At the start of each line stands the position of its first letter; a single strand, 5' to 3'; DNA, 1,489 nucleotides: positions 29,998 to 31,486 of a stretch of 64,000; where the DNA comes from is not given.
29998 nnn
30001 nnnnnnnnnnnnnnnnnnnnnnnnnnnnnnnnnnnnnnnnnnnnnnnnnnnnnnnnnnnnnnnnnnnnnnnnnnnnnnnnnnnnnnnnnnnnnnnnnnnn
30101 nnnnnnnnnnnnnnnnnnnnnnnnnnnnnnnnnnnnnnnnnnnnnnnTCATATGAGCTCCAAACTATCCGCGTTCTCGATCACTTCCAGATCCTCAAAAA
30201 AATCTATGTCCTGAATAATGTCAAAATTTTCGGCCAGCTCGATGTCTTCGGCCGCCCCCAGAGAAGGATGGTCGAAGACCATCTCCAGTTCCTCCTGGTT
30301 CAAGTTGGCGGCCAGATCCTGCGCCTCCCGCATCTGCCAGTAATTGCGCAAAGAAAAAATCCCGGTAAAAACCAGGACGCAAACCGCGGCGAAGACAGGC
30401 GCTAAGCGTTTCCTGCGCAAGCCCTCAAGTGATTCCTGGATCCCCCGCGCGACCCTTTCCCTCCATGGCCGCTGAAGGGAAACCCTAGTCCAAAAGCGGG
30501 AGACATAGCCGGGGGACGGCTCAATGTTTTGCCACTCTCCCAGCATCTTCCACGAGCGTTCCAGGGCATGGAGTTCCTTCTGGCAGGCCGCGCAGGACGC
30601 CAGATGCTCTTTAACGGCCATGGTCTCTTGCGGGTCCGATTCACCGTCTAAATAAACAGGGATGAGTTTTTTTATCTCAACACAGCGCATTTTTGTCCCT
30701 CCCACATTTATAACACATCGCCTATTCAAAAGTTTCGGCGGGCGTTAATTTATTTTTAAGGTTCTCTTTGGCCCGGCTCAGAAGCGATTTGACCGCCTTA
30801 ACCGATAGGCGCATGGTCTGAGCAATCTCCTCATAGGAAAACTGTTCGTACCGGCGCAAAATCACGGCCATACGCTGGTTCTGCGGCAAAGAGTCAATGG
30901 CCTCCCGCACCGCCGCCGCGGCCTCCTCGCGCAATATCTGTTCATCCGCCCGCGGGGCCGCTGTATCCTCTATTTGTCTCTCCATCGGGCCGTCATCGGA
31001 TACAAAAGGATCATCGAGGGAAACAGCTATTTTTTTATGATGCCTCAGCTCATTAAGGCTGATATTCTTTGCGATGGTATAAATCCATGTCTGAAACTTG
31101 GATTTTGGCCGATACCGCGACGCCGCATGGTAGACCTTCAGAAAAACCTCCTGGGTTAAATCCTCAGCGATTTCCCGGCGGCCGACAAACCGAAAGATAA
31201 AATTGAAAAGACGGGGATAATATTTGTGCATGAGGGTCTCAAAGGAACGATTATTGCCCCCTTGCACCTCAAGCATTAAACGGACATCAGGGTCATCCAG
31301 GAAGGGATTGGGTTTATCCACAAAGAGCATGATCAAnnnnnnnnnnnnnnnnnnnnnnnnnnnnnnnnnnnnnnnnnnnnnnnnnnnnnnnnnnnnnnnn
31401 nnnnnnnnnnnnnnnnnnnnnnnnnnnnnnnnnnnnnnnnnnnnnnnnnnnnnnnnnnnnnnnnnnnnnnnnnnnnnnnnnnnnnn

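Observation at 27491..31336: Five-gene ECF sigma module ending in two secreted repeat proteins; candidate uncharacterised envelope-signalling system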

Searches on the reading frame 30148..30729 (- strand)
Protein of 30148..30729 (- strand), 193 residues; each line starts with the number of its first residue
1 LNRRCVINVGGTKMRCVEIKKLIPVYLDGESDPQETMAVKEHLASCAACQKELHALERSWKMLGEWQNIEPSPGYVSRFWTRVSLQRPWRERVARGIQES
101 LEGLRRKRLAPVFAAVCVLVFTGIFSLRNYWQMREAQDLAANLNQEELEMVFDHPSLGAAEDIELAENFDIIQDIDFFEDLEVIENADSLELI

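Call 3: search_protein_families(library=pfam, proteins=[window:30148-30729:-], max_evalue=1)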
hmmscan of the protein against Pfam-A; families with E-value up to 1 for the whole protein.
window:30148-30729:- (193 aa): 2 families
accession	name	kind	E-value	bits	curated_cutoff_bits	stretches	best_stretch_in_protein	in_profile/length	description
PF13490.11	zf-HC2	-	1.6e-10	41.3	22.2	1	16-50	1-35/35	Putative zinc-finger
PF20854.2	LED_rpt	-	0.027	14.7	59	1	161-188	47-122/176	LED repeat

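Call 4: search_protein_families(library=ncbifam, proteins=[window:30148-30729:-], max_evalue=1)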
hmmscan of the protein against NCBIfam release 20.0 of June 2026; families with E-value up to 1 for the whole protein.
window:30148-30729:- (193 aa): 5 families
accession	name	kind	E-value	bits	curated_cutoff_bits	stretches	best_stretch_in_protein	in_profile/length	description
NF052375.1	antisigma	equivalog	2.1e-12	47.5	100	1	27-144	6-122/217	anti-sigma factor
TIGR03988.1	antisig_RsrA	equivalog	2.1e-06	27.7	62.5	1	16-61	2-46/77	mycothiol system anti-sigma-R factor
NF052368.1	antisigmaE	subfamily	2.9e-05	23.8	50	1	14-50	2-38/48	anti-sigma factor family protein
NF010501.0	PRK13920.1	subfamily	0.00059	19.5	225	1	18-138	3-107/213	putative anti-sigmaE protein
TIGR02451.1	anti_sig_ChrR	subfamily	0.019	14.8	124.5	1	22-59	7-44/216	ChrR family anti-sigma-E factor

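Call 36: find_related_loci(query=A7, collection=metagenome_contigs, flank=5000)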
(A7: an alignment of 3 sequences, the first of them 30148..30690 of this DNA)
Query A7 (180 aa) in metagenome_contigs; peptide patterns used: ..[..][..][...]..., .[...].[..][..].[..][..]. (x = any residue, [..] = any of these).
599 stretches matched a pattern (row limit reached: there are more); 12 encode a relative of the query (tblastn E <= 1e-3); 12 distinct loci.
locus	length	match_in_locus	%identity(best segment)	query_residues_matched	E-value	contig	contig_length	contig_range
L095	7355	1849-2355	72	1-178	6e-83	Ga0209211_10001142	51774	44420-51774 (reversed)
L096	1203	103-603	50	1-179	6e-65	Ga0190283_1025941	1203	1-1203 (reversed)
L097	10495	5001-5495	45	1-178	2e-50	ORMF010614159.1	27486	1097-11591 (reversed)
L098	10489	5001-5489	38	1-175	8e-39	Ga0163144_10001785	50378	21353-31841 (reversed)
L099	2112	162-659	40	1-178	2e-36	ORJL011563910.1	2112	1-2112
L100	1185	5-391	39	39-179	1e-30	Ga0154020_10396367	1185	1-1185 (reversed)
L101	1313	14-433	33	26-177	1e-26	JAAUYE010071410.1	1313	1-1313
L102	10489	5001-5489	42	1-178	1e-48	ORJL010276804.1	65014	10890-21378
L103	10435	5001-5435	30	12-179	4e-10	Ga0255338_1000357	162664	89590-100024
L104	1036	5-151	50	121-178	2e-9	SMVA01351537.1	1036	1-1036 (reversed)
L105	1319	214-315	48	143-178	4e-6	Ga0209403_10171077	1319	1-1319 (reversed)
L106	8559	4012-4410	23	10-169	1e-5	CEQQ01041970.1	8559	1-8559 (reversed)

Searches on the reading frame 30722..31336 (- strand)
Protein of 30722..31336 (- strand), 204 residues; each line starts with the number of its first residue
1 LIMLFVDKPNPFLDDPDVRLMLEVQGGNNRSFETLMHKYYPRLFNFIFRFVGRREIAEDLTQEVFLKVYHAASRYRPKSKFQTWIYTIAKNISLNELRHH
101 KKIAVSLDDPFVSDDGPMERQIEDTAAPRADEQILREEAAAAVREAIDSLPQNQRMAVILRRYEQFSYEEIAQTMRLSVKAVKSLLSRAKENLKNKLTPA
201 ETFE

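Call 3: search_protein_families(library=pfam, proteins=[window:30722-31336:-], max_evalue=1)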
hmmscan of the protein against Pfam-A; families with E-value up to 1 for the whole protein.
window:30722-31336:- (204 aa): 13 families
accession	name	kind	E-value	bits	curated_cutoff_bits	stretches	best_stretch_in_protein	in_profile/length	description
PF04542.20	Sigma70_r2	-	9.3e-20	70.6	24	1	35-102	1-70/71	Sigma-70 region 2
PF08281.18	Sigma70_r4_2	-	1.9e-17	63.1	25.7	1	142-193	3-54/54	Sigma-70, region 4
PF04545.22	Sigma70_r4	-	2e-11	43.7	24.1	1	146-194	1-49/50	Sigma-70, region 4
PF07638.17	Sigma70_ECF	-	1e-06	29.2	21.1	1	20-197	7-183/185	ECF sigma factor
PF22233.2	PhyR_sigma-like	-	0.00013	22.1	27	1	151-193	5-47/50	Response regulator PhyR, sigma-like domain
PF13384.12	HTH_23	-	0.0045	17.2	24.6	1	154-189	6-41/50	Homeodomain-like domain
PF08280.17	HTH_Mga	-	0.0092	16.4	23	1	156-197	11-51/59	M protein trans-acting positive regulator (MGA) HTH domain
PF14423.12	Imm5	-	0.014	16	25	0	47-96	24-73/186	Immunity protein Imm5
PF04539.22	Sigma70_r3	-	0.032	14.8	25.3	1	169-191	24-46/78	Sigma-70 region 3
PF24536.2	NXPE4_C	-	0.049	13.7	27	1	79-191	28-143/220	NXPE family member 4-like, C-terminal domain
PF02001.22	DUF134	-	0.08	13.9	27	1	156-195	41-80/98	Protein of unknown function DUF134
PF11885.13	DUF3405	-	0.084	12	25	1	102-172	62-114/493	Protein of unknown function (DUF3405)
PF01399.33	PCI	-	0.12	13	22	1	158-189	32-63/84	PCI domain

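Call 4: search_protein_families(library=ncbifam, proteins=[window:30722-31336:-], max_evalue=1)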
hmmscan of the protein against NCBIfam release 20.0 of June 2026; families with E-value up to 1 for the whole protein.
window:30722-31336:- (204 aa): 119 families (the best 25 are shown)
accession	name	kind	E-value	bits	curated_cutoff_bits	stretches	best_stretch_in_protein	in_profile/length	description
NF004113.0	PRK05602.1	equivalog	1.9e-41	142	208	1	14-200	29-204/211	RNA polymerase sigma factor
NF009166.1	PRK12513.1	equivalog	1.2e-40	139.3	206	1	15-199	7-188/193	RNA polymerase sigma factor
TIGR02985.1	Sig70_bacteroi1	subfamily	1.9e-37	129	126.4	1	31-197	2-162/162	RNA polymerase sigma-70 factor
TIGR02937.1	sigma70-ECF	superfamily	1.3e-36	125.7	42.9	1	31-197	2-165/165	sigma-70 family RNA polymerase sigma factor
NF007223.0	PRK09641.1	equivalog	8.4e-36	123.6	209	1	18-198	6-185/187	RNA polymerase sigma factor SigW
TIGR02939.1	RpoE_Sigma70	equivalog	1.1e-34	120.2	236.15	1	17-199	7-188/190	RNA polymerase sigma factor RpoE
TIGR02950.1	SigM_subfam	subfamily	1.5e-33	115.9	147.95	1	32-196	2-157/159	RNA polymerase sigma factor, SigM family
TIGR02948.1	SigW_bacill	equivalog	3.7e-32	111.9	243.1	1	18-197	6-184/187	RNA polymerase sigma factor SigW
NF008888.0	PRK11922.1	equivalog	1.8e-31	109.5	204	1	14-198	14-197/231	RNA polymerase sigma factor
NF058625.1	sigma_PG0214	equivalog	2e-31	109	130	1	29-199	3-163/170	GFO_1088 family ECF-type sigma factor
NF009176.0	PRK12524.1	equivalog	2.6e-29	102.4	264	1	17-199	13-186/196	RNA polymerase sigma factor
NF006930.0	PRK09415.1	subfamily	2e-28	99.5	198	1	30-198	16-176/179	RNA polymerase factor sigma C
NF007216.0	PRK09638.1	equivalog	2.2e-28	99.2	194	1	18-197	6-174/180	RNA polymerase sigma factor SigY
NF007229.0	PRK09647.1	equivalog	1.7e-27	96.2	265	1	28-198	42-203/220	RNA polymerase sigma factor SigE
NF006089.0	PRK08241.1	subfamily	8.7e-27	94.1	240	1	24-196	16-203/343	RNA polymerase subunit sigma-70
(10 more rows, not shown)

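Call 25: find_related_loci(query=A2, collection=genome_contigs, flank=6000)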
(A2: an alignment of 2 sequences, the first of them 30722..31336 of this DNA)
Query A2 (204 aa) in genome_contigs; peptide patterns used: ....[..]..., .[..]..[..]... (x = any residue, [..] = any of these).
600 stretches matched a pattern (row limit reached: there are more); 580 encode a relative of the query (tblastn E <= 1e-3); the best 80 are kept; 80 distinct loci.
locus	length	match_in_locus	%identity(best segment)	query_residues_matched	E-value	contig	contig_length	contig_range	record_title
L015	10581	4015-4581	61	9-197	6e-73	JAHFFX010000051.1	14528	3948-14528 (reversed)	MAG: Candidatus Omnitrophota bacterium isolate nzgw301 NODE_5441_length_14529_cov_2.940033, whole genome shotgun sequenc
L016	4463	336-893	49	15-198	3e-46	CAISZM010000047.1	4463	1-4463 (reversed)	MAG: uncultured Elusimicrobia bacterium isolate AM-2014_bin-1840 genome assembly, contig: bin-1840:47/87, whole genome s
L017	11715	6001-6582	42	8-199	9e-46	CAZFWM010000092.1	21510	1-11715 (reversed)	MAG TPA_asm: uncultured Thermodesulfobacteriota bacterium isolate SRP077602_co7_231 genome assembly, contig: NODE_12150_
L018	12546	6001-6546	41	17-199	3e-42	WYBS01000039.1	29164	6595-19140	MAG: Planctomycetaceae bacterium isolate PLA2 k127_48957, whole genome shotgun sequence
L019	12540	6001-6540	41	15-197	1e-38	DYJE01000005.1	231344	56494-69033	MAG TPA_asm: Desulforapulum autotrophicum isolate FI88_52_17 Afr_mines_FI88_39_length_231344_cov_7_264790, whole genome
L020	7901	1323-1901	38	8-201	6e-38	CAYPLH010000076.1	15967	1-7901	MAG TPA_asm: uncultured Clostridiaceae bacterium isolate binchicken_co173_425 genome assembly, contig: NODE_12451_length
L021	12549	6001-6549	40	13-197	1e-36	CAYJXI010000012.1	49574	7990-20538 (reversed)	MAG TPA_asm: uncultured Planctomycetales bacterium isolate ERP125453_co1_481 genome assembly, contig: NODE_484_length_49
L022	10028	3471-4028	34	11-195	7e-36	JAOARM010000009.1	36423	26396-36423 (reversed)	MAG: Vallitalea sp. isolate McD1.14 contig_29366, whole genome shotgun sequence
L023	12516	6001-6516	42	29-197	3e-35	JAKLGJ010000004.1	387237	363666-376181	MAG: Candidatus Omnitrophota bacterium isolate RA.bin37 RA.bin37_4, whole genome shotgun sequence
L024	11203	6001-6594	38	8-202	3e-34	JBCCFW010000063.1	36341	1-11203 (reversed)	MAG: Acidobacteriota bacterium isolate P01_B01_bin.29 k141_131630_length_36341_cov_14.0000, whole genome shotgun sequenc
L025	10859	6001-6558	40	15-197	1e-33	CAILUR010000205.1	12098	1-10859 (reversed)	uncultured bacterium isolate KR_bin-1670 genome assembly, contig: bin-1670:205/268, whole genome shotgun sequence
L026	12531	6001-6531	34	15-201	1e-33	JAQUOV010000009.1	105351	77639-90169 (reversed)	MAG: Candidatus Omnitrophota bacterium isolate STD1_209 NODE_387_length_105351_cov_10.035467_Sandtown_D1, whole genome s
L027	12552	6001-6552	38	15-204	3e-33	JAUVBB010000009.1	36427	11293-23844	MAG: Deltaproteobacteria bacterium isolate CSMAG_234 CSMAG_234_k127_5648654_length_36427_cov_45.9585, whole genome shotg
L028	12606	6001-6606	36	3-197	4e-33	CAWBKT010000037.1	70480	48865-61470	MAG: uncultured delta proteobacterium isolate MFD02979.bin.2.87 genome assembly, contig: contig_46861, whole genome shot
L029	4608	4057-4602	38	16-198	6e-33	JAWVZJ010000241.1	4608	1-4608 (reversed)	MAG: Thermoanaerobaculia bacterium isolate HN14.bin.26 k141_876350_length_4608_cov_7.9454, whole genome shotgun sequence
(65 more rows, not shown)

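Call 67: search_protein_families(library=pfam, proteins=[L016:1421-1837:+, L016:2001-2684:+], max_evalue=0.1)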
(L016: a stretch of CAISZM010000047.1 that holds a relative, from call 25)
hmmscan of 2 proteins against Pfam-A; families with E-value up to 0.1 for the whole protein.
L016:1421-1837:+ (138 aa): 3 families
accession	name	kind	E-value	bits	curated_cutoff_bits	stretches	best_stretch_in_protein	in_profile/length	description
PF07813.17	LTXXQ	-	0.004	18.3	24.3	0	41-78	3-40/100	LTXXQ motif family protein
PF10473.14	CENP-F_leu_zip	-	0.022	15.3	34.5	1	41-91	23-76/140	Leucine-rich repeats of kinetochore protein Cenp-F/LEK1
PF16231.10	DUF4890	-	0.035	15.1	29.7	0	72-104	75-107/109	Domain of unknown function (DUF4890)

L016:2001-2684:+ (227 aa): 0 families

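Call 74: list_cluster_members(proteins=[window:30722-31330:-, window:30148-30690:-, window:29921-30151:-, window:29164-29931:-, window:27491-29116:-])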
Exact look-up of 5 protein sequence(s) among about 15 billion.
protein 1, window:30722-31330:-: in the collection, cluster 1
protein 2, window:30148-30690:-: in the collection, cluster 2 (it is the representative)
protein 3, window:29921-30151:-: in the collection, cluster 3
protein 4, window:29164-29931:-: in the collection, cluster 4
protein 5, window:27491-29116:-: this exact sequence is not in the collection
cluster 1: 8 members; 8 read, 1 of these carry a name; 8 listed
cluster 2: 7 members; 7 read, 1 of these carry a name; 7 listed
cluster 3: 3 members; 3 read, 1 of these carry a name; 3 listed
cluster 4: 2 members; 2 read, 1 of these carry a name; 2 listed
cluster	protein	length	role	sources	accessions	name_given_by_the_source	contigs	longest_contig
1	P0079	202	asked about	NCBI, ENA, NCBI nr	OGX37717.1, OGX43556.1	MAG: hypothetical protein A3G91_01935 [Omnitrophica WOR_2 bacterium ... | MAG: hypothetical protein A3D87_04130 [Omnitrophica WOR_2 bacterium ...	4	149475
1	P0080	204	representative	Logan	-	-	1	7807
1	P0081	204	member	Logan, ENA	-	-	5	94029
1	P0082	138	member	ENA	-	-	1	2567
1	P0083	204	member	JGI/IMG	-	-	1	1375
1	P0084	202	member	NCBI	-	-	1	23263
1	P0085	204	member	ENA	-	-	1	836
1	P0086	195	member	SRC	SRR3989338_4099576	-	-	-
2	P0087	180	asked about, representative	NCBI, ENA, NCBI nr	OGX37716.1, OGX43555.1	MAG: hypothetical protein A3G91_01930 [Omnitrophica WOR_2 bacterium ... | MAG: hypothetical protein A3D87_04125 [Omnitrophica WOR_2 bacterium ...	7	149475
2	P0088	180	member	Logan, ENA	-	-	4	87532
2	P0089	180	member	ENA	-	-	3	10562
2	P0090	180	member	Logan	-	-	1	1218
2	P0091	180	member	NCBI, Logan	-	-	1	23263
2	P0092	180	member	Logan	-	-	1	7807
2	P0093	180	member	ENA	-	-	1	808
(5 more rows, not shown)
